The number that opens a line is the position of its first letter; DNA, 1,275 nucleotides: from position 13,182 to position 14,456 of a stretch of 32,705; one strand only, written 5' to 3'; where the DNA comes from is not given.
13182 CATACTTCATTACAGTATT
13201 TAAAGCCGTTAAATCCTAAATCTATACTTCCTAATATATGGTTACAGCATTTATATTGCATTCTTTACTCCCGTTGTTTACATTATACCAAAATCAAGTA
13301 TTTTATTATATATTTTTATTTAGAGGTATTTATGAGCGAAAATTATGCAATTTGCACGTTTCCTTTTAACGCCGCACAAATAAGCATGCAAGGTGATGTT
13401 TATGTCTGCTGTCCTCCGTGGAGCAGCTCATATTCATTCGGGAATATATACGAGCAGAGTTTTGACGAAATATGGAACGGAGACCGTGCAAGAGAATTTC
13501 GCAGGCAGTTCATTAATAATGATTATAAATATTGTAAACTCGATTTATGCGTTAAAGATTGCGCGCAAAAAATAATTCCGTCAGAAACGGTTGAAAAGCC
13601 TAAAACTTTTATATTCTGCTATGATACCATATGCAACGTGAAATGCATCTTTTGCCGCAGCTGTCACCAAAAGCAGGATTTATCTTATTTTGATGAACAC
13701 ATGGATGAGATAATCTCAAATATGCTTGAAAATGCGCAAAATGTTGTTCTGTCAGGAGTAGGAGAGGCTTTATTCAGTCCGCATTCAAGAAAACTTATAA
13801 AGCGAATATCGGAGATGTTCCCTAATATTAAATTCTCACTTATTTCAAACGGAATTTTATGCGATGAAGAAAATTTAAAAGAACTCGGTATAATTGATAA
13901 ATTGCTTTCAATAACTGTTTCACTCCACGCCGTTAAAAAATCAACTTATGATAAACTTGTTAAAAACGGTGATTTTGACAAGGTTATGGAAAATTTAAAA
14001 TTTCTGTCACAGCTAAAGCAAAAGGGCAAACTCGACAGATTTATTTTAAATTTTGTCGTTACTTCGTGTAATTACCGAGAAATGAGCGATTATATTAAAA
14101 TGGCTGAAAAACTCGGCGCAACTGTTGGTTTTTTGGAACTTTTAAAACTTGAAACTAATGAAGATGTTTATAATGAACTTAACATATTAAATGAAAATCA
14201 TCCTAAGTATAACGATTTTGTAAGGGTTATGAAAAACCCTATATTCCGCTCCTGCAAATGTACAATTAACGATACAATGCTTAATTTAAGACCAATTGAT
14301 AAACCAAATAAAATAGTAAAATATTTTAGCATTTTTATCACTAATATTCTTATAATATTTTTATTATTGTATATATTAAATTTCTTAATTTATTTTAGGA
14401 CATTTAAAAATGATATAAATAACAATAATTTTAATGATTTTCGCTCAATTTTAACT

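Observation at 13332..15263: Rosetta-stone fusion: cytoplasmic class B radical SAM, one TM helix, extracytoplasmic SGNH-like domain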

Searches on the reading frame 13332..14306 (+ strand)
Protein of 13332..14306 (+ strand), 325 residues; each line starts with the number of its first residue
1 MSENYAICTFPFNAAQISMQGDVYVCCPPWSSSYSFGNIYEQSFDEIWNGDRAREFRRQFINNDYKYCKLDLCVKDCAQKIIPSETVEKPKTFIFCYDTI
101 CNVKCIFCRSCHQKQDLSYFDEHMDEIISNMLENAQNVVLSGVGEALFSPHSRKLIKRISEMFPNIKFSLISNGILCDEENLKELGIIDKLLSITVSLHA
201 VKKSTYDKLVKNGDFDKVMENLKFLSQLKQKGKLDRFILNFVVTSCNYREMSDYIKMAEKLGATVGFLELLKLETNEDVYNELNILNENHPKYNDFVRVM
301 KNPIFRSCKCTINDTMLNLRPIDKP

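Call 31: search_solved_structures(query=window:13332-14306:+, max_evalue=0.01)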
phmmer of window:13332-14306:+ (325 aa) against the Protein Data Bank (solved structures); distinct sequences matched with E-value up to 0.01: 8.
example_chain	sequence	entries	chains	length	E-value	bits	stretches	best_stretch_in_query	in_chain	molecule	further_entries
4m7s_A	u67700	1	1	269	1.1e-07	34.9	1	7-82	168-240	BtrN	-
4m7t_A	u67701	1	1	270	1.1e-07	34.9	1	7-81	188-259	BtrN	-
7vob_C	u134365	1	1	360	8e-06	28.8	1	99-275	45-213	Cytosylglucuronate decarboxylase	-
7voc_C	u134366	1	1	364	8.3e-06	28.8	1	99-275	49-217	Cytosylglucuronate decarboxylase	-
6y1x_A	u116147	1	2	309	0.0011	21.8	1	122-232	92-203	Radical SAM domain protein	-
7jmb_A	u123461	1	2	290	0.0042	19.9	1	101-211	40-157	Nitrogenase iron-molybdenum cofactor biosynthesis protein NifB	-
7bi7_A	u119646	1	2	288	0.0044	19.8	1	101-211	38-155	FeMo cofactor biosynthesis protein NifB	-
7jma_A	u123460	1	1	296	0.0044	19.8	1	101-211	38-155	Nitrogenase iron-molybdenum cofactor biosynthesis protein NifB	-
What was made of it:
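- On SPASM/twitch subgroup of radical SAM (PF13186): It aligns to the BtrN twitch domain (call 31).
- Closest known: BtrN. Same: They are the best sequence matches among solved structures (E 1e-7 and 8e-6; call 31).
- BtrN and BlsE, both carbohydrate-acting, are the nearest solved relatives (call 31). The nearest solved rSAM relatives act on carbohydrates (call 31).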
